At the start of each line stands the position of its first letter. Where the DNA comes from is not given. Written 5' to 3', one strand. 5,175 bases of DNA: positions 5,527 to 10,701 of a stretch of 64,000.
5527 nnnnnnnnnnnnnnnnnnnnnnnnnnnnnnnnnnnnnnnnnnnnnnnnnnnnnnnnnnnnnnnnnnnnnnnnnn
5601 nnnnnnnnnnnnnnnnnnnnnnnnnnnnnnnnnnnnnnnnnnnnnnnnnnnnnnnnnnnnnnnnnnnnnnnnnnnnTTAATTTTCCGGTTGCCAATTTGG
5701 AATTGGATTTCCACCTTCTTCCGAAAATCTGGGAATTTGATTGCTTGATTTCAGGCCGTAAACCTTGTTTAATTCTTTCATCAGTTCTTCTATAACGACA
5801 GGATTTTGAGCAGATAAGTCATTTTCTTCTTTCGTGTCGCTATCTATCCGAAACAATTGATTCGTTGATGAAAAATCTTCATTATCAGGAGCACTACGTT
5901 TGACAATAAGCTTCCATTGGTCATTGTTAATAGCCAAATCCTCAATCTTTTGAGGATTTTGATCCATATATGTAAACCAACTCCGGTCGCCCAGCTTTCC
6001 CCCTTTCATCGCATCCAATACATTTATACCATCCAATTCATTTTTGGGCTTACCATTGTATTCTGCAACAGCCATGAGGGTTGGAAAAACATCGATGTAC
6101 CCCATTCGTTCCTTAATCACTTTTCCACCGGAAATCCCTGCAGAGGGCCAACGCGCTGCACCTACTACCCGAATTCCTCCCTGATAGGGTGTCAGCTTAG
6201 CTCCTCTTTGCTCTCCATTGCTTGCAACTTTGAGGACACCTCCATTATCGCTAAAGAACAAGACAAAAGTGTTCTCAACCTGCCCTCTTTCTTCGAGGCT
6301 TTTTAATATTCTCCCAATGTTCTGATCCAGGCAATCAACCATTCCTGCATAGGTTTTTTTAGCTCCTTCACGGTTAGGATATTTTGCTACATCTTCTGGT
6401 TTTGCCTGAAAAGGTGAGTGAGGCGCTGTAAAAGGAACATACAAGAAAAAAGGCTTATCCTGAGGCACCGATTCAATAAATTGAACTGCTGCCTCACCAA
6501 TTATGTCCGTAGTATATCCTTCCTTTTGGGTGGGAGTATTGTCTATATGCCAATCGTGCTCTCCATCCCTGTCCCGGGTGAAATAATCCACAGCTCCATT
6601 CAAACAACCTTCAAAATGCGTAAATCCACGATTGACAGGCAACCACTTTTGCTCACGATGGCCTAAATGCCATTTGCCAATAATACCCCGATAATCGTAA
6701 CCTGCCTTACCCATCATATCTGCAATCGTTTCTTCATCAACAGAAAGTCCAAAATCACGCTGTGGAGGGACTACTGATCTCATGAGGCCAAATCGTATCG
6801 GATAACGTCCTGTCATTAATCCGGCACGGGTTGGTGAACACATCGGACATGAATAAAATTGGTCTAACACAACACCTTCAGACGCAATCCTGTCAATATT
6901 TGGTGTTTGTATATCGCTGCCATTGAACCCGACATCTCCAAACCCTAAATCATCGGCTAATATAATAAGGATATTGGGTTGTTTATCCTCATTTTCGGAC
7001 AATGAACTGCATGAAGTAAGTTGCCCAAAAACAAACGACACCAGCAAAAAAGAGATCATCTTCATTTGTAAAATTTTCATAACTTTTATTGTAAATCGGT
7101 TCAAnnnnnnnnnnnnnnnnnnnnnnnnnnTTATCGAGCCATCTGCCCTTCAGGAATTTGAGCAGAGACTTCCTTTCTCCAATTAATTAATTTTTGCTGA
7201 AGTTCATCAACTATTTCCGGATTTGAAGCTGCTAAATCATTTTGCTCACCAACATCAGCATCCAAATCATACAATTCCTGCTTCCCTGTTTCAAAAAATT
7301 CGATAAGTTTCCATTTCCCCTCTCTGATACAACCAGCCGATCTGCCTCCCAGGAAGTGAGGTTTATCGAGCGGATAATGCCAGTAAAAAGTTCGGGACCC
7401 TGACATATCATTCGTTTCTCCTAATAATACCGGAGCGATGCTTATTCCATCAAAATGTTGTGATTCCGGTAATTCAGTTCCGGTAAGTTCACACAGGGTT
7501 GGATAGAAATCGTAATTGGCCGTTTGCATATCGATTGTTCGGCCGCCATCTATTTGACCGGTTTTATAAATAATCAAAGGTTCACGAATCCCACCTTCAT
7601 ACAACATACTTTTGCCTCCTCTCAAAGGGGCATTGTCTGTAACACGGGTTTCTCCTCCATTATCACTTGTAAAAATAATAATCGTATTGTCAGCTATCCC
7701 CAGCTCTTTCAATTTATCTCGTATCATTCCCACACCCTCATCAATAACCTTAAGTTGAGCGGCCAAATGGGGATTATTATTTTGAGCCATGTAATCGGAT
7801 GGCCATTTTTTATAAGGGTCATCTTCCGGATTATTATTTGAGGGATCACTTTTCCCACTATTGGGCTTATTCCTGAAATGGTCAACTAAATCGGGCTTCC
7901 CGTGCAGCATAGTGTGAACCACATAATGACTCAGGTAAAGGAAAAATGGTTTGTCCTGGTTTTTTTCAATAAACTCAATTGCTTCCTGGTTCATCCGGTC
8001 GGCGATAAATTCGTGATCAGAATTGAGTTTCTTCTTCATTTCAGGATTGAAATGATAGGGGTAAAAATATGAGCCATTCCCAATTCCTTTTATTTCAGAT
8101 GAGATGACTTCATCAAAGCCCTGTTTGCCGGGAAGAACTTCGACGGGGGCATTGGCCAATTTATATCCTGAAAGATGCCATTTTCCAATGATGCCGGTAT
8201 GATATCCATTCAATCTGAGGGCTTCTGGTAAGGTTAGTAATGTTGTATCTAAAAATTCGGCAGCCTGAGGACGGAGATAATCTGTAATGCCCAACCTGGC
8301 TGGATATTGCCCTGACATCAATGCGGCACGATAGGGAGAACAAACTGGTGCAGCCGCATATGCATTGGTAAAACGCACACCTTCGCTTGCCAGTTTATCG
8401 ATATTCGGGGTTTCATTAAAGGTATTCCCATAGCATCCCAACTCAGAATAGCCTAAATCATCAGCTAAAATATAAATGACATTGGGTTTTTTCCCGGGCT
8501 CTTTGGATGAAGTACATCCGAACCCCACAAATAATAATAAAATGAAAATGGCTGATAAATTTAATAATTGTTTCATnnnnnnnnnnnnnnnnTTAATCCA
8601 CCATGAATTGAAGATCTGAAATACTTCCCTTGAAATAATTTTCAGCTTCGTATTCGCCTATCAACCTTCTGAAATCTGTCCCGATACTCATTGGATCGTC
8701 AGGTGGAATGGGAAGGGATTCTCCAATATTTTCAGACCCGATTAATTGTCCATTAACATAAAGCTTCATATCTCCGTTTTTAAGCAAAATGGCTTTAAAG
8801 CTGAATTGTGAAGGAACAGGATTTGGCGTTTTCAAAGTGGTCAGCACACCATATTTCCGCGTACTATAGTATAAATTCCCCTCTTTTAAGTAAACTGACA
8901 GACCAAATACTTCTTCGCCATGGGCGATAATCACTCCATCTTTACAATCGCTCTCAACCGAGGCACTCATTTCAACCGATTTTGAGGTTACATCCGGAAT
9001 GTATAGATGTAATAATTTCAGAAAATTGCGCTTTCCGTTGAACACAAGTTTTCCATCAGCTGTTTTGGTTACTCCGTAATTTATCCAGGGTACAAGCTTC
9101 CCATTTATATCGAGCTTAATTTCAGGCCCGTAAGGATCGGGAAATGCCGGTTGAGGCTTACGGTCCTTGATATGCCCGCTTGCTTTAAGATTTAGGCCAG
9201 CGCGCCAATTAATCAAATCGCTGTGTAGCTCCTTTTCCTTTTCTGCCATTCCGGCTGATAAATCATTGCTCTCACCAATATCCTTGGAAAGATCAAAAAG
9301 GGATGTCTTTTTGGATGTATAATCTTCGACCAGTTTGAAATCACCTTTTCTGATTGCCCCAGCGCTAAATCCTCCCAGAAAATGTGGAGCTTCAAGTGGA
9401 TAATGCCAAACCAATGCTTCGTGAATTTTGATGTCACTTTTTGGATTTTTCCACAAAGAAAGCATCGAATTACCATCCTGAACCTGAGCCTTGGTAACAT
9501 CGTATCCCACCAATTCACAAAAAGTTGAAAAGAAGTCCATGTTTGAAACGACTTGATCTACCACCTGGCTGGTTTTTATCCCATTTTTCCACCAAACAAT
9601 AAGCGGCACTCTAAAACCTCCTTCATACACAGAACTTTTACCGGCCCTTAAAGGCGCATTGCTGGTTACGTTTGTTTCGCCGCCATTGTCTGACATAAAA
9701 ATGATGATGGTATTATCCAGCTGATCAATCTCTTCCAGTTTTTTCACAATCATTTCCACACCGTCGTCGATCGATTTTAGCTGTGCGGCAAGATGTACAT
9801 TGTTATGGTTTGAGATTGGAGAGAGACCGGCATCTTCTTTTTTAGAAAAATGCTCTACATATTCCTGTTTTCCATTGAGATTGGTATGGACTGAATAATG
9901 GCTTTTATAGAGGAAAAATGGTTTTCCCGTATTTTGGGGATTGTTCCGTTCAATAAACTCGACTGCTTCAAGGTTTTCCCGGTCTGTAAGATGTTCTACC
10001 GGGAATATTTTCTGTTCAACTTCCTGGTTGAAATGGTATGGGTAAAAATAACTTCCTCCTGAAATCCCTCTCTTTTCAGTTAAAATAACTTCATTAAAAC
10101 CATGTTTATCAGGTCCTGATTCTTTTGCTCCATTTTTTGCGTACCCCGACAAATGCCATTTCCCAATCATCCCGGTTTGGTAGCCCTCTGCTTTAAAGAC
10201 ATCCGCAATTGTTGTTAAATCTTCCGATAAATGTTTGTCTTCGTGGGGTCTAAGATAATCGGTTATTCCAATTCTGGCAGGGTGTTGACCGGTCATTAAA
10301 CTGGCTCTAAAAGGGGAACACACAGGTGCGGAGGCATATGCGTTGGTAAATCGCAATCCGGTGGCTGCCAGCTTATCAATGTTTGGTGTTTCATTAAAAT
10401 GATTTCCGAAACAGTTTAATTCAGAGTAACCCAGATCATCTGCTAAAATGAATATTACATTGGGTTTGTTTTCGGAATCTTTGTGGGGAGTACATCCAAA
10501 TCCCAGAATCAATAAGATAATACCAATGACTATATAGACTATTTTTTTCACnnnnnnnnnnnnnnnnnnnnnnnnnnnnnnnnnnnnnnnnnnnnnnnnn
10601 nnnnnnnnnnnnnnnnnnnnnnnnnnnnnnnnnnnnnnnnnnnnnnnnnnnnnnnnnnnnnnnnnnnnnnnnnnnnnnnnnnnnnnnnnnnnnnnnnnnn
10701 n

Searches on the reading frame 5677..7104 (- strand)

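Call 25: search_protein_families(library=pfam, proteins=[window:5677-7104:-], max_evalue=0.00001)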
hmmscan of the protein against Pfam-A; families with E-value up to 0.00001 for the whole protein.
window:5677-7104:- (475 aa): 1 family
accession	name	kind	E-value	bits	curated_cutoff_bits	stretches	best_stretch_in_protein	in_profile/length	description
PF00884.28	Sulfatase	-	1.3e-54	186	25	1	43-348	1-300/301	Sulfatase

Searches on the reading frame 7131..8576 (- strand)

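Call 25: search_protein_families(library=pfam, proteins=[window:7131-8576:-], max_evalue=0.00001)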
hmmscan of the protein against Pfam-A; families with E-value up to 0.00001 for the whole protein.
window:7131-8576:- (481 aa): 3 families
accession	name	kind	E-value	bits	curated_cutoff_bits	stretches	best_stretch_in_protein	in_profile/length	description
PF00884.28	Sulfatase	-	4.9e-58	197.3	25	1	31-366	1-300/301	Sulfatase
PF16347.10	SGSH_C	-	2.3e-17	64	29.3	1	322-468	8-153/154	N-sulphoglucosamine sulphohydrolase, C-terminal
PF01663.27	Phosphodiest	-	5.4e-12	46.4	23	1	53-310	17-223/342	Type I phosphodiesterase / nucleotide pyrophosphatase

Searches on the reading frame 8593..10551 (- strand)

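Call 25: search_protein_families(library=pfam, proteins=[window:8593-10551:-], max_evalue=0.00001)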
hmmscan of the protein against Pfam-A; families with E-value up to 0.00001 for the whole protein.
window:8593-10551:- (652 aa): 4 families
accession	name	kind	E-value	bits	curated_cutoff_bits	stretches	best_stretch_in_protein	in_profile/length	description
PF00884.28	Sulfatase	-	9.4e-62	209.4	25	1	30-350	1-301/301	Sulfatase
PF16347.10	SGSH_C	-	5.5e-14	53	29.3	1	305-447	8-149/154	N-sulphoglucosamine sulphohydrolase, C-terminal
PF01663.27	Phosphodiest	-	1.9e-08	34.8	23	1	47-294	16-224/342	Type I phosphodiesterase / nucleotide pyrophosphatase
PF13385.13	Laminin_G_3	-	2.8e-08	34.5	27.6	1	547-649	44-140/151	Concanavalin A-like lectin/glucanases superfamily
